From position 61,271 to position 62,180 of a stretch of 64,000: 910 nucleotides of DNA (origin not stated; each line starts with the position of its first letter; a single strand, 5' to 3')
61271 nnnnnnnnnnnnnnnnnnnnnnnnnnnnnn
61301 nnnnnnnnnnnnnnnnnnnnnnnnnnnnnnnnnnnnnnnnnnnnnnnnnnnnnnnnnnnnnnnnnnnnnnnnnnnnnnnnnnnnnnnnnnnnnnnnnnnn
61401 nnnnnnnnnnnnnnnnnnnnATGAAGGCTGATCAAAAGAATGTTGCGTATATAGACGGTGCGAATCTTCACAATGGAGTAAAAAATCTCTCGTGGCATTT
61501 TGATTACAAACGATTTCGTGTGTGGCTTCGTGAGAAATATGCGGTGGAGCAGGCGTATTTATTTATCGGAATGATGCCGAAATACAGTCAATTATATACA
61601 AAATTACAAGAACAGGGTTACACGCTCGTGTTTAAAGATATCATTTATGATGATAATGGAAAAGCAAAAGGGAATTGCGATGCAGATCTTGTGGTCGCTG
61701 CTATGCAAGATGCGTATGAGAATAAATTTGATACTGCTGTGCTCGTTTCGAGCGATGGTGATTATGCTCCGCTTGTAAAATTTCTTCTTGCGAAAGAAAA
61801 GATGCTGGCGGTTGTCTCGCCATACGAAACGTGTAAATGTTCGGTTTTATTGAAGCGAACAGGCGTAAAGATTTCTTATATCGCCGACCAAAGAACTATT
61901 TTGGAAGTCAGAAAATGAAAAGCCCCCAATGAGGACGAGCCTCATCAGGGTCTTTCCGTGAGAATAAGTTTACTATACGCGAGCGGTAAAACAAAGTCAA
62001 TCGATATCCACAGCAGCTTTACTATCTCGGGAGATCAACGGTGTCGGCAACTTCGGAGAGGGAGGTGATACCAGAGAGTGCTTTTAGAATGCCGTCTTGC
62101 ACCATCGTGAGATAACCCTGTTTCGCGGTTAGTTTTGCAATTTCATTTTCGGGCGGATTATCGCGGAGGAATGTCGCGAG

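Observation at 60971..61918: Structured RNA candidate bounded by a 15-bp inverted repeat, followed by a 58-aa protein gene and an NYN nuclease gene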

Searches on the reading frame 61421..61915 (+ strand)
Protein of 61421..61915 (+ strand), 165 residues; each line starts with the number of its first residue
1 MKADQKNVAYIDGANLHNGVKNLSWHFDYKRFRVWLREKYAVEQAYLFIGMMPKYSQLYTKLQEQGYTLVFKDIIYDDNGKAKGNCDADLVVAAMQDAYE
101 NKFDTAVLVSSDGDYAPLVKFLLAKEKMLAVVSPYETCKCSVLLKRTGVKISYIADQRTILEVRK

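Call 12: find_encoding_contigs(protein=window:61421-61915:+, flank=10000, max_places=10)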
Protein window:61421-61915:+ (165 aa): 1 contig read that carries it; 1 place shown.
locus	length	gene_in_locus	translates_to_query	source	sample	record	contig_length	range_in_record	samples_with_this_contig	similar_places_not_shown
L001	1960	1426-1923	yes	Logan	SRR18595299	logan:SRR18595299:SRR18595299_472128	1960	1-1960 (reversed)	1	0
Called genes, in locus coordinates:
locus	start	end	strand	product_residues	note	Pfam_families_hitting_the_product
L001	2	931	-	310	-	?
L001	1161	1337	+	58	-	-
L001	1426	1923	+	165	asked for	PF01936:NYN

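Call 15: search_protein_families(library=pfam, proteins=[window:61421-61915:+], max_evalue=0.1)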
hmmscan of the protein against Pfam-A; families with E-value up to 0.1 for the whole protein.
window:61421-61915:+ (165 aa): 1 family
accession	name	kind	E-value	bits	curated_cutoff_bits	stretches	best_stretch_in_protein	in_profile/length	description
PF01936.24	NYN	-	1.1e-18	68.5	24.2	1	10-133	5-124/145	NYN domain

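Call 18: find_homologous_proteins(query=window:61421-61915:+, max_evalue=1e-10)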
Query window:61421-61915:+ (165 aa): 3058 proteins with E <= 1e-10 among 3087 candidates; the best 120 are listed.
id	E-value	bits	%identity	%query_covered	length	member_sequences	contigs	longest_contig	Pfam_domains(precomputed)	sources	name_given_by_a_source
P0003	2.9e-105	367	100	100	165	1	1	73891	PF01936.25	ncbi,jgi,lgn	ncbi:MAG: NYN domain-containing protein [Candidatus Paceibacterota bacterium]|jgi:uncharacterized La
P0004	1.5e-93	329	89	100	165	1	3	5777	PF01936.25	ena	-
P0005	2.2e-93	328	88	100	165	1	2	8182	PF01936.25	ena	-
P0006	3.3e-93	328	88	100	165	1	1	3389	PF01936.25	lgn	-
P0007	4.2e-93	327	88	100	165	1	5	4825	PF01936.25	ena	-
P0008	6.0e-93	327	88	100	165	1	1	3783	PF01936.25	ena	-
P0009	1.2e-92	326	87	100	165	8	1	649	PF01936.25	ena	-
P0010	1.3e-92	326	88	100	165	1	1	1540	PF01936.25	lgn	-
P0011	3.6e-92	324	88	100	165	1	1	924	PF01936.25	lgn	-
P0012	5.8e-92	324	87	100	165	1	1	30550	PF01936.25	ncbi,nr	ncbi:MAG: NYN domain-containing protein [bacterium]|nr:NYN domain-containing protein [bacterium]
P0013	6.4e-92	324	88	100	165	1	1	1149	PF01936.25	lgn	-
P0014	6.4e-92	324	87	100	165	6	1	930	PF01936.25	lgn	-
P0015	8.5e-92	323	87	100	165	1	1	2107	PF01936.25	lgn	-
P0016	9.4e-92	323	88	100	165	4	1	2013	PF01936.25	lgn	-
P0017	2.1e-91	322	86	100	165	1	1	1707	PF01936.25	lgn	-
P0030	1.0e-87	310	83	98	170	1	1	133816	PF01936.25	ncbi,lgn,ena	-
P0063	5.9e-80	285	77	97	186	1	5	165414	PF01936.25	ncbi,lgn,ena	-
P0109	3.0e-76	273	74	96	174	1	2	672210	PF01936.25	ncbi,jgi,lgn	-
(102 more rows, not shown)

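Call 20: find_related_loci(query=window:61421-61915:+, collection=genome_contigs, flank=3000)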
Query window:61421-61915:+ (165 aa) in genome_contigs; peptide patterns used: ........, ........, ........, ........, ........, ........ (x = any residue, [..] = any of these).
99 stretches matched a pattern; 21 encode a relative of the query (tblastn E <= 1e-3); 21 distinct loci.
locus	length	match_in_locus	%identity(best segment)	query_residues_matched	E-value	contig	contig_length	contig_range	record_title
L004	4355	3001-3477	90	7-165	2e-97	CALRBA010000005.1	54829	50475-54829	MAG: Candidatus Nomurabacteria bacterium isolate MaH-09apr19-126 genome assembly, contig: MaH-09apr19-C1148, whole genom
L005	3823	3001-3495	84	1-165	7e-96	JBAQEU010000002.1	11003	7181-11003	MAG: Minisyncoccia bacterium isolate MFD12003_ilm_asm_bin73 k127_64467, whole genome shotgun sequence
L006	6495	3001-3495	84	1-165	1e-93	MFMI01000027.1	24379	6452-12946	MAG: Candidatus Kaiserbacteria bacterium RIFCSPLOWO2_02_FULL_54_13 rifcsplowo2_02_scaffold_6746, whole genome shotgun se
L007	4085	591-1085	83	1-165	3e-91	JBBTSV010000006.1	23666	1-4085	MAG: Patescibacteria group bacterium isolate H41-bin079 H41_bin079_000000000006, whole genome shotgun sequence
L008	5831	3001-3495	79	1-165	5e-90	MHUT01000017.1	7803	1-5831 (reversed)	MAG: Candidatus Yonathbacteria bacterium RIFCSPHIGHO2_02_FULL_44_14 rifcsphigho2_02_scaffold_57382, whole genome shotgun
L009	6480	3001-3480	76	1-160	2e-86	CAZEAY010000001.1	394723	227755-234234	MAG TPA_asm: uncultured Candidatus Saccharibacteria bacterium isolate SRP292972_co1_3 genome assembly, contig: NODE_31_l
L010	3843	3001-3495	73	1-165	5e-84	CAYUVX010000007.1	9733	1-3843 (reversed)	MAG TPA_asm: uncultured Candidatus Saccharibacteria bacterium isolate SRP178699_co1_528 genome assembly, contig: NODE_96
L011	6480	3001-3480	72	6-165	7e-83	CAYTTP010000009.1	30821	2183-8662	MAG TPA_asm: uncultured Candidatus Saccharibacteria bacterium isolate SRP302895_co1_265 genome assembly, contig: NODE_26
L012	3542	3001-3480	76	6-165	2e-82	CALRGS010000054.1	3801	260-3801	MAG: Candidatus Nomurabacteria bacterium isolate Baikal-1350m-133 genome assembly, contig: Baikal-1350m-c77587, whole ge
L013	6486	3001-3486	72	1-162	4e-81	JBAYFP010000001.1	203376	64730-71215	MAG: Candidatus Paceibacterota bacterium isolate SO_2016_GW1_104 scaffold00128_OW334_2016, whole genome shotgun sequence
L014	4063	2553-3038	72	1-162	8e-81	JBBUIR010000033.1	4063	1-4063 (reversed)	MAG: Patescibacteria group bacterium isolate H52-bin137_1 H52_bin137_1_000000000033, whole genome shotgun sequence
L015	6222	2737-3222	65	1-162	2e-73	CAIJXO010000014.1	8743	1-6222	uncultured bacterium isolate Loclat_bin-10598 genome assembly, contig: bin-10598:014/119, whole genome shotgun sequence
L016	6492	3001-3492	60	1-164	3e-64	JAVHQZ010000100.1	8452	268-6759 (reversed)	MAG: Candidatus Paceibacterota bacterium isolate WB01no18_49_12 NODE_4896_length_8452_cov_6.998809, whole genome shotgun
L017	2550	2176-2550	70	1-125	4e-59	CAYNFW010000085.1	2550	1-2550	MAG TPA_asm: uncultured Candidatus Saccharibacteria bacterium isolate binchicken_co241_359 genome assembly, contig: NODE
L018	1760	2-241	85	86-165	1e-40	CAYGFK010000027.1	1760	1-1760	MAG TPA_asm: uncultured Candidatus Saccharibacteria bacterium isolate ERP113451_co3_24 genome assembly, contig: NODE_109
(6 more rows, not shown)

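Call 66: find_related_loci(query=window:61421-61915:+, collection=viral_contigs, flank=3000)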
Query window:61421-61915:+ (165 aa) in viral_contigs; peptide patterns used: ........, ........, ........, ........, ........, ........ (x = any residue, [..] = any of these).
5 stretches matched a pattern, but none encodes a relative of the query by tblastn (E <= 1e-3).

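Call 67: find_encoding_contigs(protein=P0012, flank=2500, max_places=3)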
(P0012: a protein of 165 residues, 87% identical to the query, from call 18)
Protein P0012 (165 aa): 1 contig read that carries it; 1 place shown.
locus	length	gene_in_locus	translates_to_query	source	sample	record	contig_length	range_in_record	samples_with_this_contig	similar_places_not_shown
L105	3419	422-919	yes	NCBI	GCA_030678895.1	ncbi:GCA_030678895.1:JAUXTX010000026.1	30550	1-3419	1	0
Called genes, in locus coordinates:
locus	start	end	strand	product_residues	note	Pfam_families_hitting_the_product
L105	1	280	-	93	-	?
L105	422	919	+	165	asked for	PF01936:NYN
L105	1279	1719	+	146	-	-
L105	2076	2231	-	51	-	PF00471:Ribosomal_L33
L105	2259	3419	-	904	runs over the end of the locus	PF02861:Clp_N, PF23569:NBD_SMAX1, PF00004:AAA, PF17871:AAA_lid_9, PF00004:AAA (weak), PF07724:AAA_2, PF07728:AAA_5, PF10431:ClpB_D2-small, +6 more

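Call 68: find_encoding_contigs(protein=P0030, flank=2500, max_places=3)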
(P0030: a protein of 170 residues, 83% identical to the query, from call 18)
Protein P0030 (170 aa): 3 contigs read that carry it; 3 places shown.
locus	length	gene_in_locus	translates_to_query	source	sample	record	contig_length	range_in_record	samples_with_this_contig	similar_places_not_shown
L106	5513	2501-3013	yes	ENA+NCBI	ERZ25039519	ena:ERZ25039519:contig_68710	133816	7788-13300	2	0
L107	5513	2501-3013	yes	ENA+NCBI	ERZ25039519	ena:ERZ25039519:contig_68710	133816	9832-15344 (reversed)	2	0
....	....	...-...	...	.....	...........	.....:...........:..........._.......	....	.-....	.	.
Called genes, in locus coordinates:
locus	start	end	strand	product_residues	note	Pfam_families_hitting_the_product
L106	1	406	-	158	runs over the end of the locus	PF02075:RuvC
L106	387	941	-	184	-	PF20772:TACO1_YebC_N, PF01709:Transcrip_reg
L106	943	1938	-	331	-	PF05496:RuvB_N, PF01078:Mg_chelatase (faint), PF13191:AAA_16 (faint), PF07724:AAA_2 (faint), PF00004:AAA, PF07728:AAA_5 (weak), PF17864:AAA_lid_4, PF05491:WHD_RuvB, +1 more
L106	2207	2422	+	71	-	-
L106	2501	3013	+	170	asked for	PF01936:NYN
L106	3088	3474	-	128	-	PF00437:T2SSE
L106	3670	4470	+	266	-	PF00437:T2SSE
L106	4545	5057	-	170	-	PF01936:NYN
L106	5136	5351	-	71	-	-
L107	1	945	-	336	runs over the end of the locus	PF20772:TACO1_YebC_N, PF01709:Transcrip_reg, PF02075:RuvC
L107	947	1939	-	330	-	PF05496:RuvB_N, PF01078:Mg_chelatase (faint), PF13191:AAA_16 (faint), PF07724:AAA_2 (faint), PF00004:AAA, PF07728:AAA_5 (weak), PF17864:AAA_lid_4, PF05491:WHD_RuvB, +1 more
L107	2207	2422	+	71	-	-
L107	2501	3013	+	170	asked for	PF01936:NYN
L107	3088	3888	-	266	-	PF00437:T2SSE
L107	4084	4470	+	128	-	PF00437:T2SSE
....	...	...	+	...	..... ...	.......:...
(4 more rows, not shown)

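Call 69: find_encoding_contigs(protein=P0063, flank=2500, max_places=3)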
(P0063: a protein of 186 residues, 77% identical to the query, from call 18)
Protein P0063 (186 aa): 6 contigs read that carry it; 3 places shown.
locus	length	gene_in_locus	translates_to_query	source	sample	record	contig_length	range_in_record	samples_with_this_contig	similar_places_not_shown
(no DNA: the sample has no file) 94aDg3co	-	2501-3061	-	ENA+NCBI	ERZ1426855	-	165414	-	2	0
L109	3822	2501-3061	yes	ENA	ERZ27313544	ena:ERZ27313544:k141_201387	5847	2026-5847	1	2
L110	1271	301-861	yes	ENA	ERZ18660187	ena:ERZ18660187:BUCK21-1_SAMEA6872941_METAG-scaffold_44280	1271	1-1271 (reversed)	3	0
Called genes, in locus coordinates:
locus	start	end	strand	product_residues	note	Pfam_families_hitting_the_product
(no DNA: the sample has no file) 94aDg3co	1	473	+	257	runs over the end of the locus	PF00459:Inositol_P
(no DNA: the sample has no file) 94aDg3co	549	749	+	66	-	-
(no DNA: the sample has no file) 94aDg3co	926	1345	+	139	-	-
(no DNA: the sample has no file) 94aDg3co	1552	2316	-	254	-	-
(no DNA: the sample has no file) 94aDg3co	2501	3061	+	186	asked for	PF01936:NYN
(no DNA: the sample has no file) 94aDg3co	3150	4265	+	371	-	PF01926:MMR_HSR1, PF02421:FeoB_N (weak), PF06071:YchF-GTPase_C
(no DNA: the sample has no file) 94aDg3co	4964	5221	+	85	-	-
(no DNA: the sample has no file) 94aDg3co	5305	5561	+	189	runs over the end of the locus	-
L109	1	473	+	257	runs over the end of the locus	PF00459:Inositol_P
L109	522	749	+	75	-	-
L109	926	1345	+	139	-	-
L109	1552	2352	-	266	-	-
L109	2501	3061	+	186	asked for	PF01936:NYN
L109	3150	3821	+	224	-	?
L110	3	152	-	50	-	?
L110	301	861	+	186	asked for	PF01936:NYN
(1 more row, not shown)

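Call 70: find_encoding_contigs(protein=P0109, flank=2500, max_places=3)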
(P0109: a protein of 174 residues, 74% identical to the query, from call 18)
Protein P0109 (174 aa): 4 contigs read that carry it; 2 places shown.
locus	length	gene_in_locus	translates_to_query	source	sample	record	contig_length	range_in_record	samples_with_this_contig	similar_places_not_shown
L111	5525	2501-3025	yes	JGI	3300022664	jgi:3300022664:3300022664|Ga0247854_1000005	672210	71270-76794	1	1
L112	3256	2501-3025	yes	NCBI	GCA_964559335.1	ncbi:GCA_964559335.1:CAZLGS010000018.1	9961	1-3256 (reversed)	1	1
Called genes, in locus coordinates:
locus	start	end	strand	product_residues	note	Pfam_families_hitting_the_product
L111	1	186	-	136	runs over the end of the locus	-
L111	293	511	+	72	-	-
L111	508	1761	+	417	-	PF00890:FAD_binding_2, PF01266:DAO (weak), PF01494:FAD_binding_3 (weak), PF03486:HI0933_like, PF07992:Pyr_redox_2, PF12831:FAD_oxidored, PF13450:NAD_binding_8 (weak), PF22780:HI0933_like_1st, +3 more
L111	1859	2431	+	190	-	PF00300:His_Phos_1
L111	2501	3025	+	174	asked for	PF01936:NYN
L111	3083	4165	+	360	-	PF01926:MMR_HSR1, PF02421:FeoB_N (weak), PF06071:YchF-GTPase_C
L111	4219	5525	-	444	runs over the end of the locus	PF01259:SAICAR_synt, PF00731:AIRC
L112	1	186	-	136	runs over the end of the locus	-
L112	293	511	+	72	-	-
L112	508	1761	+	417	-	PF00890:FAD_binding_2, PF01266:DAO (weak), PF01494:FAD_binding_3 (weak), PF03486:HI0933_like, PF07992:Pyr_redox_2, PF12831:FAD_oxidored, PF13450:NAD_binding_8 (weak), PF22780:HI0933_like_1st, +3 more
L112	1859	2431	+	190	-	PF00300:His_Phos_1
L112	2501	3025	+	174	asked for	PF01936:NYN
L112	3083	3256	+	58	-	?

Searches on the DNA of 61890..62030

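Call 78: search_rna_families(source=window, start=61890, end=62030, threshold=evalue, max_evalue=10)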
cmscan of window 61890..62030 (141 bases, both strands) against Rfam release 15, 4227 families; matches with E-value up to 10: 3.
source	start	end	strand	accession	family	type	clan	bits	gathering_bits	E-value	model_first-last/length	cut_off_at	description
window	61918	61956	+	RF02790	sodF_sRNA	Gene; sRNA;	-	12.8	46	7.3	52-90/90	no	sodF sRNA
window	61915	61975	-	RF02399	NsiR1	Gene; sRNA;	-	11.2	39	6.4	1-60/60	no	Nitrogen stress-induced RNA 1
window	61890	61926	+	RF01794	sok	Gene; antitoxin;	-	11.1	59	1.6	23-58/157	5'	sok antitoxin (CssrC)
